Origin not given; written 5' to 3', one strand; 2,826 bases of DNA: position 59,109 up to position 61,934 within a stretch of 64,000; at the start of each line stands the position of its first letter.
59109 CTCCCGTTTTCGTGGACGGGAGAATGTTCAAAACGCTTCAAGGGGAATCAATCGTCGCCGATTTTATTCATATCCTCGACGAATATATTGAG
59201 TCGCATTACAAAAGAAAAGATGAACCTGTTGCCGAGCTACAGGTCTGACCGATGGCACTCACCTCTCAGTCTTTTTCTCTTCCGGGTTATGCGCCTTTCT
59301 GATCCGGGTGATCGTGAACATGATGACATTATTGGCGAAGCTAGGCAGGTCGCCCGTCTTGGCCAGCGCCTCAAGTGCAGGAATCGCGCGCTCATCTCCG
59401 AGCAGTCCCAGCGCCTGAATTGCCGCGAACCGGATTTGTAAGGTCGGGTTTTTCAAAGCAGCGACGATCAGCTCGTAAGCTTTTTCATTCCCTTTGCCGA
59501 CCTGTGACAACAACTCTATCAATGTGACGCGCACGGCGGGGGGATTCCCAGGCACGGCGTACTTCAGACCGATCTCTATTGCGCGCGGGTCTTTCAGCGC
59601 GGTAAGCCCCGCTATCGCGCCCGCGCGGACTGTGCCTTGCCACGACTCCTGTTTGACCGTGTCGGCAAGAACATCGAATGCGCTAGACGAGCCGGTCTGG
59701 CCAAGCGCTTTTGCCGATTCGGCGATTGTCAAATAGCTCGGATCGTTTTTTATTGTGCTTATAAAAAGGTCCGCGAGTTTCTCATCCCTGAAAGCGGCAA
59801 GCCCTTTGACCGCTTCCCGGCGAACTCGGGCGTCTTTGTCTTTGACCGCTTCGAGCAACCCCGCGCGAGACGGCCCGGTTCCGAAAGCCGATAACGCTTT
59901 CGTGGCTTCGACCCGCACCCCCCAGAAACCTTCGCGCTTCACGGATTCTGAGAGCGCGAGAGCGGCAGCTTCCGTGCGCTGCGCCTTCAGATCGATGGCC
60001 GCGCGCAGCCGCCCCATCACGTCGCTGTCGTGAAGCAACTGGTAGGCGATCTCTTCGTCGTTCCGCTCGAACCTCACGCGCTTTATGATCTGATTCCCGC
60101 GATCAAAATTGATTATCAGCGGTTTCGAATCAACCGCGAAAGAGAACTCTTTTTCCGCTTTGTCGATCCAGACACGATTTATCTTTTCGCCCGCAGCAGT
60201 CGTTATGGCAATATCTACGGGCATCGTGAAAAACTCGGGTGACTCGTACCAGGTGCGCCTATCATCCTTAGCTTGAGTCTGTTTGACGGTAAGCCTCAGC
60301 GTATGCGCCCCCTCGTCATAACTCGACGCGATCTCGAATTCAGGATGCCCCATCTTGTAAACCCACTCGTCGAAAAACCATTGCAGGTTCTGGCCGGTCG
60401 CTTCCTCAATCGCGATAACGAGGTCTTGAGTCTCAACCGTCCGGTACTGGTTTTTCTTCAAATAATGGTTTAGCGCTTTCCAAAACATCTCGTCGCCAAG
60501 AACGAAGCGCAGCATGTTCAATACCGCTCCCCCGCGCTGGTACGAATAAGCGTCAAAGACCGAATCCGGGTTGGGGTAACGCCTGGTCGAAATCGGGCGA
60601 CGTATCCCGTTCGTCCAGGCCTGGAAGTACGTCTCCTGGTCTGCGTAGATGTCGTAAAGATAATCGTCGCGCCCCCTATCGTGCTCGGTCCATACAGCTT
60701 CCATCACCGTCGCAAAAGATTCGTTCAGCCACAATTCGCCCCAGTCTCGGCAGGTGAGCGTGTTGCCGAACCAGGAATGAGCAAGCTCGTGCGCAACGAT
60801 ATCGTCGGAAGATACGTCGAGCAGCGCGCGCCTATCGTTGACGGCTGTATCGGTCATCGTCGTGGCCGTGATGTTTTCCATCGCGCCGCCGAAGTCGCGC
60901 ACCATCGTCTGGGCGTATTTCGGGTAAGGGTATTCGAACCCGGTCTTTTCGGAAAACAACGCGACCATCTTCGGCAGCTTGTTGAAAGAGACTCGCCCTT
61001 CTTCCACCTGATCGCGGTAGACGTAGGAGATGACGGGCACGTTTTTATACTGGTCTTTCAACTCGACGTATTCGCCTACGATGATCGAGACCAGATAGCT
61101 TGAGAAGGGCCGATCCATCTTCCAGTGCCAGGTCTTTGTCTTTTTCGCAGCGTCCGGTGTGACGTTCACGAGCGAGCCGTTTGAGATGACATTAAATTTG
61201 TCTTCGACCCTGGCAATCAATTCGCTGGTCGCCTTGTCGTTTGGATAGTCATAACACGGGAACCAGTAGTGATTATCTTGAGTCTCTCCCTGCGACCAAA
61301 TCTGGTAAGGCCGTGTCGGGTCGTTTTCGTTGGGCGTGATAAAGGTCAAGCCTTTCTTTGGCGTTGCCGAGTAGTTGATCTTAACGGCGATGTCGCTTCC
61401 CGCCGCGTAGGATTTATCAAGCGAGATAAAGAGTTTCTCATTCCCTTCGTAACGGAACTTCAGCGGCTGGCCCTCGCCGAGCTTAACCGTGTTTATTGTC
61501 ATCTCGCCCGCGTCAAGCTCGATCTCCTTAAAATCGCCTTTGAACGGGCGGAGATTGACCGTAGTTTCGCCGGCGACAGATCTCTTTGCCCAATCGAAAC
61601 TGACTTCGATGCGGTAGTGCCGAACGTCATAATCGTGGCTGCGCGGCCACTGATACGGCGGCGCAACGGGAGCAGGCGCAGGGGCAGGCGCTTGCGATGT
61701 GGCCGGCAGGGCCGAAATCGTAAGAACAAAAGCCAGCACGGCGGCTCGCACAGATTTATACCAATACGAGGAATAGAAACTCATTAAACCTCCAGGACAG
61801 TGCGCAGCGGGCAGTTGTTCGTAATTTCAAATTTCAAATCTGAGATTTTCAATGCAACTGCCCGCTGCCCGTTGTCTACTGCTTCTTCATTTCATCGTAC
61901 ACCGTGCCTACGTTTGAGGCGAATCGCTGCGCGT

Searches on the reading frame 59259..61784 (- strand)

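Call 48: search_protein_families(library=ncbifam, proteins=[window:59259-61784:-], max_evalue=0.00001)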
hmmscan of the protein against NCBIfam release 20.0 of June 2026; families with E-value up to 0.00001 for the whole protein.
window:59259-61784:- (841 aa): 7 families
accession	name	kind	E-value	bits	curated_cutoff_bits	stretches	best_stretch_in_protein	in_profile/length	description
TIGR02412.1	pepN_strep_liv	equivalog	6e-53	180.3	591.2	1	50-494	12-458/832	aminopeptidase N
TIGR02411.1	leuko_A4_hydro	equivalog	2.8e-40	138.6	761.7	1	50-459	9-417/600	leukotriene-A(4) hydrolase/aminopeptidase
TIGR02414.1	pepN_proteo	equivalog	6.8e-39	133.7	718.2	1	51-605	6-573/868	aminopeptidase N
NF045915.1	PhycobilmeDegNblB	equivalog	3.6e-15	56.1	300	1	643-809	37-202/214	phycobilisome degradation protein NblB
NF010374.0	PRK13800.1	equivalog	2.1e-08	32.9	1196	0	576-735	687-840/898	fumarate reductase/succinate dehydrogenase flavoprotein subunit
NF058502.1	phyc_lyase_CpcE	equivalog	1.3e-07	31.4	330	0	765-811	70-116/260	C-phycocyanin alpha-cysteine-84 phycocyanobilin lyase subunit CpcE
NF007244.0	PRK09687.1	equivalog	1e-06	28.2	275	0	640-702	196-258/285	putative lyase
